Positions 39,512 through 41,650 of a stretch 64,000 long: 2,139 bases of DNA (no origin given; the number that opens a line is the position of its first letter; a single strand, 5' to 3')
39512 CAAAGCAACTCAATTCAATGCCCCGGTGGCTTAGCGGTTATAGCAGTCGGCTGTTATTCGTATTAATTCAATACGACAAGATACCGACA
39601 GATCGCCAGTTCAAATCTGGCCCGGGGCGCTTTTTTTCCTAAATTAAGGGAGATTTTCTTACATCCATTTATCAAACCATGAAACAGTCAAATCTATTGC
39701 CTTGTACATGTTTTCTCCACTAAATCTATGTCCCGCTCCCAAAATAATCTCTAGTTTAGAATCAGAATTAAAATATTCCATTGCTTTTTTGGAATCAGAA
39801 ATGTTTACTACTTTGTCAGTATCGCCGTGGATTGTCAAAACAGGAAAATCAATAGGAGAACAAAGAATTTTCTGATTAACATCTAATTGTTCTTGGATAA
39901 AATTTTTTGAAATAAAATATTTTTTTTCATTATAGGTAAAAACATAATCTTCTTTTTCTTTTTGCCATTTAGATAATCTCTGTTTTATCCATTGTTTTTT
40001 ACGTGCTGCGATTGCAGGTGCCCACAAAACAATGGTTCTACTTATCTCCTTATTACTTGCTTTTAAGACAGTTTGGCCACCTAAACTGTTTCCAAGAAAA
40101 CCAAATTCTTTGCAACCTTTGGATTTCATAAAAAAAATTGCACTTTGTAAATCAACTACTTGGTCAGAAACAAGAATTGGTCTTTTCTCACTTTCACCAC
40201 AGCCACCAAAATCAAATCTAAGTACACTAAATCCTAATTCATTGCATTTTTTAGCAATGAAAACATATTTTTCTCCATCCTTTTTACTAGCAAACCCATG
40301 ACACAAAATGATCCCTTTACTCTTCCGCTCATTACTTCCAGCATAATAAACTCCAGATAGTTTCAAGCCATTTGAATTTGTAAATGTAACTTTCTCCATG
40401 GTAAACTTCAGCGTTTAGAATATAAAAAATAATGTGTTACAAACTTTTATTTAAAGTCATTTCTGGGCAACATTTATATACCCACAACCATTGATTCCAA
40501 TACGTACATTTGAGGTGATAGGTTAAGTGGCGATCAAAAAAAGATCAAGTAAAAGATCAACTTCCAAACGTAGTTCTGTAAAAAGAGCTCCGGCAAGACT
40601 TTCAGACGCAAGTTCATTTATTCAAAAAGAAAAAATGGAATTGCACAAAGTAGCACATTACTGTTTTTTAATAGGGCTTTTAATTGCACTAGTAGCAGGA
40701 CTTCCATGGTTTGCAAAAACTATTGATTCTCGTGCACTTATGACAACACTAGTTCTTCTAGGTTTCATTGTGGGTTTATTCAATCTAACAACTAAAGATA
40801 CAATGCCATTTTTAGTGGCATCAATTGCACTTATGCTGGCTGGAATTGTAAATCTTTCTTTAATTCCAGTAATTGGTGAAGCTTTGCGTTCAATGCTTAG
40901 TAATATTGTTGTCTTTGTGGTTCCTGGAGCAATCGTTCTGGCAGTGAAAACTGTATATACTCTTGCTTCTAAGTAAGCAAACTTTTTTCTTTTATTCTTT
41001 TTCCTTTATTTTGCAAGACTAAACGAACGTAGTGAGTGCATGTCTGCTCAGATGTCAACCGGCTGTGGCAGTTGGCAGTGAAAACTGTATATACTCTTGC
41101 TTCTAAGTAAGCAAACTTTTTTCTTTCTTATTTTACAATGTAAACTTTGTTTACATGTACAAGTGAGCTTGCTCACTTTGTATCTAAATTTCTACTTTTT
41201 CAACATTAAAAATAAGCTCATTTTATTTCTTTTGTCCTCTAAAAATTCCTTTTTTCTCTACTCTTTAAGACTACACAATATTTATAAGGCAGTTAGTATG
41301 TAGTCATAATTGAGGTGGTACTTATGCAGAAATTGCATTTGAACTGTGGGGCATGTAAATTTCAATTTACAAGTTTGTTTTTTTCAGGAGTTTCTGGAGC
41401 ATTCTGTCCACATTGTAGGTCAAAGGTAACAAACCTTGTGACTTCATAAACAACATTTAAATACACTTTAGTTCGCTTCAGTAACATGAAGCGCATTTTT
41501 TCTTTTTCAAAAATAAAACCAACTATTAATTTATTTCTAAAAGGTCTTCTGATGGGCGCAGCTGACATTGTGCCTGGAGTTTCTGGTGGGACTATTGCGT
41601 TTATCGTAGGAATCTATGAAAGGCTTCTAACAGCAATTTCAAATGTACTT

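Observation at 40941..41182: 53-bp perfect direct repeat duplicating a gene's 3' end, adjacent to palindromic element copy B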

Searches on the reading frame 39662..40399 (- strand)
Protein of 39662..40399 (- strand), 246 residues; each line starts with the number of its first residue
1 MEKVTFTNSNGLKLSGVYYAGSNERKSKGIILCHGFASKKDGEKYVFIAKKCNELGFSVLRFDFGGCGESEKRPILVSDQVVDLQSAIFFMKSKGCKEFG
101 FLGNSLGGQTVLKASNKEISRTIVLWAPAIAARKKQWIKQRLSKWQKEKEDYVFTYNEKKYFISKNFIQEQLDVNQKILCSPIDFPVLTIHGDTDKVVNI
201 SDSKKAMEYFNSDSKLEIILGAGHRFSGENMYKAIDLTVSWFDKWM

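Call 37: find_encoding_contigs(protein=window:39662-40399:-, flank=2000, max_places=10)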
Protein seq(246 aa) (246 aa): 24 contigs read that carry it; 10 places shown.
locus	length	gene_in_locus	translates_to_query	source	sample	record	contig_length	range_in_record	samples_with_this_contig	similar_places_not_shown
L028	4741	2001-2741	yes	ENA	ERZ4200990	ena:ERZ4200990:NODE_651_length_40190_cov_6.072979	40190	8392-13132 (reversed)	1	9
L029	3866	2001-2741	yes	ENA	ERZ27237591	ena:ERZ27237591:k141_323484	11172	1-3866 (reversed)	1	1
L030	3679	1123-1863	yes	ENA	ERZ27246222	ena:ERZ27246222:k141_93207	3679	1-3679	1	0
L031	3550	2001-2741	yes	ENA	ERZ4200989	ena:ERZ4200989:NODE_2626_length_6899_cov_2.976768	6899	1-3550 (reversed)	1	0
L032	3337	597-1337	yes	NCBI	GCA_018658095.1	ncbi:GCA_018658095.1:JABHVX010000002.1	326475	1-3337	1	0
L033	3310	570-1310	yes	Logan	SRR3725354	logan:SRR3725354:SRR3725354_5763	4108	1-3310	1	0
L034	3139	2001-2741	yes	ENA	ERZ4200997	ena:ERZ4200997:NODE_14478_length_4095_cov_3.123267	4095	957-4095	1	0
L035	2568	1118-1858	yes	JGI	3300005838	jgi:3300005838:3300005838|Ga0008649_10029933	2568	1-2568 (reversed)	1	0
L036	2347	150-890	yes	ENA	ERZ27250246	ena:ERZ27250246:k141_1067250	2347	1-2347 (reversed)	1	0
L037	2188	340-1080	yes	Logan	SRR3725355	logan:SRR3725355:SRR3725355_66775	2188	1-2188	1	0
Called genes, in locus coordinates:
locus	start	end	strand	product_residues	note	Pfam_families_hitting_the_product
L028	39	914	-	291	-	PF04018:VCA0040-like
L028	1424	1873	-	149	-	-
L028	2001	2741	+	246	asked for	PF12146:Hydrolase_4, PF00561:Abhydrolase_1, PF00326:Peptidase_S9 (weak)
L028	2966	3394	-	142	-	PF22769:DCD, PF00692:dUTPase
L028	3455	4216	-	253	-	PF08704:GCD14, PF00398:RrnaAD (weak), PF05175:MTS (weak), PF13847:Methyltransf_31, PF08241:Methyltransf_11 (weak), PF09445:Methyltransf_15 (weak), PF13649:Methyltransf_25 (weak)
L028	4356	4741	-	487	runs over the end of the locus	-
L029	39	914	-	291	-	PF04018:VCA0040-like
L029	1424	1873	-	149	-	-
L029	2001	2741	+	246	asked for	PF12146:Hydrolase_4, PF00561:Abhydrolase_1, PF00326:Peptidase_S9 (weak)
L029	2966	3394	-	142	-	PF22769:DCD, PF00692:dUTPase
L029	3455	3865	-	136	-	?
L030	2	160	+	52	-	?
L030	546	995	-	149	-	-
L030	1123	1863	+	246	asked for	PF12146:Hydrolase_4, PF00561:Abhydrolase_1, PF00326:Peptidase_S9 (weak)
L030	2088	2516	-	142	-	PF22769:DCD, PF00692:dUTPase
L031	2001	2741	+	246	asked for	PF12146:Hydrolase_4, PF00561:Abhydrolase_1, PF00326:Peptidase_S9 (weak)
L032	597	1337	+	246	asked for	PF12146:Hydrolase_4, PF00561:Abhydrolase_1, PF00326:Peptidase_S9 (weak)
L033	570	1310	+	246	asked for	PF12146:Hydrolase_4, PF00561:Abhydrolase_1, PF00326:Peptidase_S9 (weak)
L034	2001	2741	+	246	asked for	PF12146:Hydrolase_4, PF00561:Abhydrolase_1, PF00326:Peptidase_S9 (weak)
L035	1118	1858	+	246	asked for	PF12146:Hydrolase_4, PF00561:Abhydrolase_1, PF00326:Peptidase_S9 (weak)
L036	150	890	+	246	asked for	PF12146:Hydrolase_4, PF00561:Abhydrolase_1, PF00326:Peptidase_S9 (weak)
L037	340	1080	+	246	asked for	PF12146:Hydrolase_4, PF00561:Abhydrolase_1, PF00326:Peptidase_S9 (weak)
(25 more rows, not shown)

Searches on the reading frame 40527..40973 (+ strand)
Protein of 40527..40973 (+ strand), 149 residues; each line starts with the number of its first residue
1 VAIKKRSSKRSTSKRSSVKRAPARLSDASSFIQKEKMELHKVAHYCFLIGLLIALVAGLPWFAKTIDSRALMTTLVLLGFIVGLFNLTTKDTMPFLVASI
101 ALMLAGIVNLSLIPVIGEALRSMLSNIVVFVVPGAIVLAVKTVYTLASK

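Call 12: find_encoding_contigs(protein=window:40527-40973:+, flank=6000, max_places=10)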
Protein seq(149 aa) (149 aa): 24 contigs read that carry it; 10 places shown.
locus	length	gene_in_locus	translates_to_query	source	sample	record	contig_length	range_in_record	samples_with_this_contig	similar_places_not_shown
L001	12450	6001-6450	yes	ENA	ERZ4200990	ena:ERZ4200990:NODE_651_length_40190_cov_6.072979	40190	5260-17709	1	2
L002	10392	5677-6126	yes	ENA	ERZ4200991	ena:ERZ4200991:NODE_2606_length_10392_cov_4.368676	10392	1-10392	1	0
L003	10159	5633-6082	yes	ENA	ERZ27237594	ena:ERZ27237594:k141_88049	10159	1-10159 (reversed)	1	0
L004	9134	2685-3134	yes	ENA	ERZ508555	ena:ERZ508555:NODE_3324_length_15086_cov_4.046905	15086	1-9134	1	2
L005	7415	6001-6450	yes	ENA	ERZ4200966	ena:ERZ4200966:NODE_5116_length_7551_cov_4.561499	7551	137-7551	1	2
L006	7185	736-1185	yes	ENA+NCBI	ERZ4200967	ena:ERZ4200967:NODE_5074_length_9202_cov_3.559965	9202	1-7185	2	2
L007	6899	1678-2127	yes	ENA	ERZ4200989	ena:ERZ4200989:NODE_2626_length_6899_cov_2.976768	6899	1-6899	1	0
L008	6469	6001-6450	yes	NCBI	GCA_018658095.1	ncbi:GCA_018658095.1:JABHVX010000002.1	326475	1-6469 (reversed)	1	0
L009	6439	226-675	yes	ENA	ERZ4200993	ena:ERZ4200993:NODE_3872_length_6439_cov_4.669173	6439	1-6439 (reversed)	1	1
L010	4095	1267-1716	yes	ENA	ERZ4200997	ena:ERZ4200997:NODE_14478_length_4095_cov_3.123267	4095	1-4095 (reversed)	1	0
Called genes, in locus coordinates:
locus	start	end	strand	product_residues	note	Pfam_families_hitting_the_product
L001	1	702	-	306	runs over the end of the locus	PF08271:Zn_Ribbon_TF, PF00382:TFIIB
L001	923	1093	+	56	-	-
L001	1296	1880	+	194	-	-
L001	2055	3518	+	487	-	-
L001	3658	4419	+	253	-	PF08704:GCD14, PF00398:RrnaAD (weak), PF05175:MTS (weak), PF13847:Methyltransf_31, PF08241:Methyltransf_11 (weak), PF09445:Methyltransf_15 (weak), PF13649:Methyltransf_25 (weak)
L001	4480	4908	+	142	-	PF22769:DCD, PF00692:dUTPase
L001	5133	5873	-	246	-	PF12146:Hydrolase_4, PF00561:Abhydrolase_1, PF00326:Peptidase_S9 (weak)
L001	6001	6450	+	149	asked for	-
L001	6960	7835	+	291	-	PF04018:VCA0040-like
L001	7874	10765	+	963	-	PF13385:Laminin_G_3, PF02210:Laminin_G_2 (faint), PF13385:Laminin_G_3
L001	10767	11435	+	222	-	-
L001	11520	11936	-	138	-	PF01022:HTH_5 (faint)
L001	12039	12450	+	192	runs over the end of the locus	PF01025:GrpE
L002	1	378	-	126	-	?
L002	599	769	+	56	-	-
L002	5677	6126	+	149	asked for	-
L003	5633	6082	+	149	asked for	-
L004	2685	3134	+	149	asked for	-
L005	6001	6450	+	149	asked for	-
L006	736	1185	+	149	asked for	-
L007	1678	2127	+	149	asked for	-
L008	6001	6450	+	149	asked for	-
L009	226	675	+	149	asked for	-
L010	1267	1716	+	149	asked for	-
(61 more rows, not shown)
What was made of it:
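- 40527..40976 (+): Membrane-protein gene (149 aa) whose 3' end is duplicated. It belongs to a conserved family in Woesearchaeota/Nanoarchaeota with no Pfam domain. It is called as a gene on all contigs (call 12).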

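Call 22: find_homologous_proteins(query=window:40527-40973:+)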
Query seq(149 aa) (149 aa): 426 proteins with E <= 0.001 among 669 candidates; the best 120 are listed.
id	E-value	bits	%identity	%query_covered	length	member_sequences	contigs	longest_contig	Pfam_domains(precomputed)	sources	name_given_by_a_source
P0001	3.5e-84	297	100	100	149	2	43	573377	-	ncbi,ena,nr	ncbi:hypothetical protein HOC01_01130 [archaeon]|nr:hypothetical protein [archaeon] MBT6698076.1 hyp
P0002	3.7e-66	239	75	97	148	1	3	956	-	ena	-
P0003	9.0e-65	235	78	89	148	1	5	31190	-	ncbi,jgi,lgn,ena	-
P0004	1.1e-57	212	72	87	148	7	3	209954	-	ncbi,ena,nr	ncbi:hypothetical protein CL619_01720 [archaeon]|nr:hypothetical protein [archaeon]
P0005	1.9e-56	208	68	99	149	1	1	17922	-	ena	-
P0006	1.9e-56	208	71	98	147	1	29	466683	-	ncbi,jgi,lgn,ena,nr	ncbi:hypothetical protein HOA92_05715 [archaeon]|nr:hypothetical protein [archaeon] MBT6762509.1 hyp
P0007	1.9e-56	208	71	98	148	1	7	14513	-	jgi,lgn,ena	jgi:hypothetical protein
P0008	2.3e-56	208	71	98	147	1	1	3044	-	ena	-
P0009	2.3e-56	208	71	98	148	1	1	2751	-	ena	-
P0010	3.6e-56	207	67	100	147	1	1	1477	-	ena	-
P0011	3.7e-56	207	73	87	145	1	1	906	-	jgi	jgi:hypothetical protein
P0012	1.1e-55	205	71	98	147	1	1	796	-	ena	-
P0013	1.8e-54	201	68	99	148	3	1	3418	-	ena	-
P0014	1.9e-54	201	66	100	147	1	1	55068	-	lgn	-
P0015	3.8e-43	165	65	87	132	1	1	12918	-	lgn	-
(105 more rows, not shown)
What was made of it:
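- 40527..40976 (+): There are 426 homologues, mostly labelled Woesearchaeota or Nanoarchaeota (call 22).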

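Call 23: find_encoding_contigs(protein=P0003, flank=3000, max_places=3)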
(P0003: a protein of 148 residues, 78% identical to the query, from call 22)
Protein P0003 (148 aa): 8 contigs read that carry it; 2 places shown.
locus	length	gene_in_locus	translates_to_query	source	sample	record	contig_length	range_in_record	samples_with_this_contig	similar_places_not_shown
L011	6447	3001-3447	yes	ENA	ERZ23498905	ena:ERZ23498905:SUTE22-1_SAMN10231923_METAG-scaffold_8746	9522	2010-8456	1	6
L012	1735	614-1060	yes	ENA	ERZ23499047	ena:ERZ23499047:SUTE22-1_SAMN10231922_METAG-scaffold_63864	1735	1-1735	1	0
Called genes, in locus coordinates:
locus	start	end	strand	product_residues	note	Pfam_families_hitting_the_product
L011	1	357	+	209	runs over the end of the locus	-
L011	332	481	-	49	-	-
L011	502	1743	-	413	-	PF00589:Phage_integrase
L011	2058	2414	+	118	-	PF24839:DUF7718 (weak)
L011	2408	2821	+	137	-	PF25212:HVO_A0114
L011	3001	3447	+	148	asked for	-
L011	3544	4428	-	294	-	-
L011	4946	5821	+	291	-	PF04018:VCA0040-like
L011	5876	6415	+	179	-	PF04307:YdjM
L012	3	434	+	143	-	?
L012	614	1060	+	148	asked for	-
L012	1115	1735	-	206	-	?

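Call 24: find_encoding_contigs(protein=P0004, flank=3000, max_places=3)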
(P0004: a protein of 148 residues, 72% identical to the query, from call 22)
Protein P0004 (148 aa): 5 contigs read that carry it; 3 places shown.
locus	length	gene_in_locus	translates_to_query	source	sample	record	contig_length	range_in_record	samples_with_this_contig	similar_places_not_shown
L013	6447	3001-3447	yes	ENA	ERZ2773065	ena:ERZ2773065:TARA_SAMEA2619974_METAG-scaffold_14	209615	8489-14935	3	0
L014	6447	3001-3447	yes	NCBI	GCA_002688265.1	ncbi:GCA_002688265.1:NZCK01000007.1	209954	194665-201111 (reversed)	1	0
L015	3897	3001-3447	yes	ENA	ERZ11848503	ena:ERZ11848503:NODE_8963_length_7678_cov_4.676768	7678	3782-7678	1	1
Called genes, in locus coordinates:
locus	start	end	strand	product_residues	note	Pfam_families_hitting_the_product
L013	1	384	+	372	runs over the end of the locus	-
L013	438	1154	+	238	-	-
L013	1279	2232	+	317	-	-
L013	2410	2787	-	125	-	-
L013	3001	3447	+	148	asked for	-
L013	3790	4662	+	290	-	PF04018:VCA0040-like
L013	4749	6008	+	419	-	PF00109:ketoacyl-synt, PF02801:Ketoacyl-synt_C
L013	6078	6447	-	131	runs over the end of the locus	PF08279:HTH_11 (weak), PF01022:HTH_5 (weak)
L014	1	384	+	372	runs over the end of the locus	-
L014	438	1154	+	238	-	-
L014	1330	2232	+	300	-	-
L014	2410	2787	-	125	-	-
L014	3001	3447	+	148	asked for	-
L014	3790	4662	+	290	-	PF04018:VCA0040-like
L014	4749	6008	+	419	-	PF00109:ketoacyl-synt, PF02801:Ketoacyl-synt_C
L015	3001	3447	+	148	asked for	-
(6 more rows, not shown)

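Call 25: find_encoding_contigs(protein=P0006, flank=3000, max_places=3)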
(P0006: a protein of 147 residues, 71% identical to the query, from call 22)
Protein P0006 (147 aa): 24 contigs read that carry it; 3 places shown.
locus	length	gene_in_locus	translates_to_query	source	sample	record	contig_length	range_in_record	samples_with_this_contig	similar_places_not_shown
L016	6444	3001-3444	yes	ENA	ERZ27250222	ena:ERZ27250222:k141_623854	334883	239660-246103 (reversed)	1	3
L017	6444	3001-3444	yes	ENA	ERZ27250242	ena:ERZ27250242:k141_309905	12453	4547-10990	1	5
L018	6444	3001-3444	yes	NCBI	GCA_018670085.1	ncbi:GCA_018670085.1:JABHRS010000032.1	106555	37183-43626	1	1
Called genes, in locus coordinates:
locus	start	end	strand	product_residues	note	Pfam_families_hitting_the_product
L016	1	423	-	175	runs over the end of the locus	PF01467:CTP_transf_like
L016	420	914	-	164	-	-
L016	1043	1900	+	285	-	-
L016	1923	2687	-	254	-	PF00226:DnaJ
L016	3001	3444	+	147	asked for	-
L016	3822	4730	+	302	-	PF04018:VCA0040-like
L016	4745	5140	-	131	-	PF08279:HTH_11 (weak), PF01022:HTH_5 (faint)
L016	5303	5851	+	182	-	PF01025:GrpE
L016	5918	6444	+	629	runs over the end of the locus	PF00012:HSP70, PF06723:MreB_Mbl, PF00012:HSP70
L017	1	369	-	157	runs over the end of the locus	-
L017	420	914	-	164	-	-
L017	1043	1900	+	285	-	-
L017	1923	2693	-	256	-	PF00226:DnaJ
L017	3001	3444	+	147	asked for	-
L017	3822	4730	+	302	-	PF04018:VCA0040-like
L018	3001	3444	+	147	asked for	-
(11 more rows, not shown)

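Call 54: search_protein_families(library=phrogs, proteins=[L011:3544-4428:-, L011:502-1743:-, L011:2058-2414:+, L011:2408-2821:+], max_evalue=0.01)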
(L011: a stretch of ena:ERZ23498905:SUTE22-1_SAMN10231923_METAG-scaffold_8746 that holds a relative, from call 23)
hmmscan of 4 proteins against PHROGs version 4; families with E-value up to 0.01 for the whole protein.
L011:3544-4428:- (294 aa): 0 families

L011:502-1743:- (413 aa): 4 families
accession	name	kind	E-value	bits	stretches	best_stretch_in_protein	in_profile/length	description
phrog_1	-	integration and excision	2.6e-24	87.4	1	87-330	220-445/611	integrase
phrog_216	-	integration and excision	1.3e-21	77.9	1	99-329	17-233/301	integrase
phrog_12065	-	unknown function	0.0012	20.3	0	337-407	23-91/111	-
phrog_10714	-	unknown function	0.0033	18.6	1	335-370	60-100/109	-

L011:2058-2414:+ (118 aa): 0 families

L011:2408-2821:+ (137 aa): 2 families
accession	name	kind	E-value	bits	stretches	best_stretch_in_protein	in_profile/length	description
phrog_11214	-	unknown function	9.3e-12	46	1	40-113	42-115/123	-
phrog_186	-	DNA, RNA and nucleotide metabolism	0.01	16.6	0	62-130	58-130/308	DnaD-like helicase loader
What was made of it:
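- Tried and rejected: Integrase near the homologous gene in the closest relative, L011 (calls 23, 54).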

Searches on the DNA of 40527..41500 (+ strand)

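Call 17: search_rna_families(source=window, start=40850, end=41500, threshold=evalue, max_evalue=10)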
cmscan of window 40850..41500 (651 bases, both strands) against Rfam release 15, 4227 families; matches with E-value up to 10: 4.
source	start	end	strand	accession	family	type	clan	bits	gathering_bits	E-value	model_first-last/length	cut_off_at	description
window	41315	41396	+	RF00314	snoZ182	Gene; snRNA; snoRNA; CD-box;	-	25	80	0.02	1-92/92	no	Small nucleolar RNA Z182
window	41075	41152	+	RF02385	sau-13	Gene; sRNA;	-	18.4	55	4.1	1-104/104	no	Staphylococcus sRNA sau-13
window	41314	41350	+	RF01104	SBWMV2_UPD-PKb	Cis-reg;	-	14.2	39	7.9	1-29/29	no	Pseudoknot of upstream pseudoknot domain (UPD) of the 3'UTR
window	40905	41026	+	RF02132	HOXB13-AS1_1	Gene; lncRNA;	-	12.1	60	4.9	1-136/136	no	HOXB13 antisense RNA 1 conserved region 1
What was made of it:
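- There is no Rfam family, even at E <= 10 (call 17).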

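Call 34: search_dna_similar(query=window:40930-41330:+, collection=phages, mode=distant, max_evalue=0.01)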
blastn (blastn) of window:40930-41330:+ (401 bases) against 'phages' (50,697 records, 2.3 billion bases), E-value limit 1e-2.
Records with a match: 1; places in all: 1; records where one place covers at least 80% of the query: 0.
Best place of each record, by identity: 80-90% 1.
By first word of the organism name: Vibrio 1.
By host as written in the record: Vibrio anguillarum 1.
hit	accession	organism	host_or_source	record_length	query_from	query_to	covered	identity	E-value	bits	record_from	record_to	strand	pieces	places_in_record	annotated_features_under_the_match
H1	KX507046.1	Vibrio phage S4-7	Vibrio anguillarum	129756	321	355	9%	88.6%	9e-3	46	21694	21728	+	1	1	none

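Call 35: search_dna_similar(query=window:40930-41330:+, collection=plasmids, mode=distant, max_evalue=0.01)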
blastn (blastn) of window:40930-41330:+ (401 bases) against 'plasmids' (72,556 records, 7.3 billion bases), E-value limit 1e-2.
No match.

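Call 55: search_rna_families(sources=[L011, L013, L016], threshold=gathering)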
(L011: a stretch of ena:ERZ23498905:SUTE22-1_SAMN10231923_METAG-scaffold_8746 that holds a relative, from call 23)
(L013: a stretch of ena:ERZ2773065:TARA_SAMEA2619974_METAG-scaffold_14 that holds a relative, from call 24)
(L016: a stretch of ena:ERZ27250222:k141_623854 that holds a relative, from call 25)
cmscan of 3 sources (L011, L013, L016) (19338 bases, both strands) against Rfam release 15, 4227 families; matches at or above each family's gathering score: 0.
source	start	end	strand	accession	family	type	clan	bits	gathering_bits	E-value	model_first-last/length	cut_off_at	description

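Call 65: search_dna_similar(query=window:41010-41080:+, collection=ecoli_genomes, mode=distant, max_evalue=1, max_rows=5)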
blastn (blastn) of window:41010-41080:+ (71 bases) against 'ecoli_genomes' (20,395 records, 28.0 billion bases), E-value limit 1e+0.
No match.
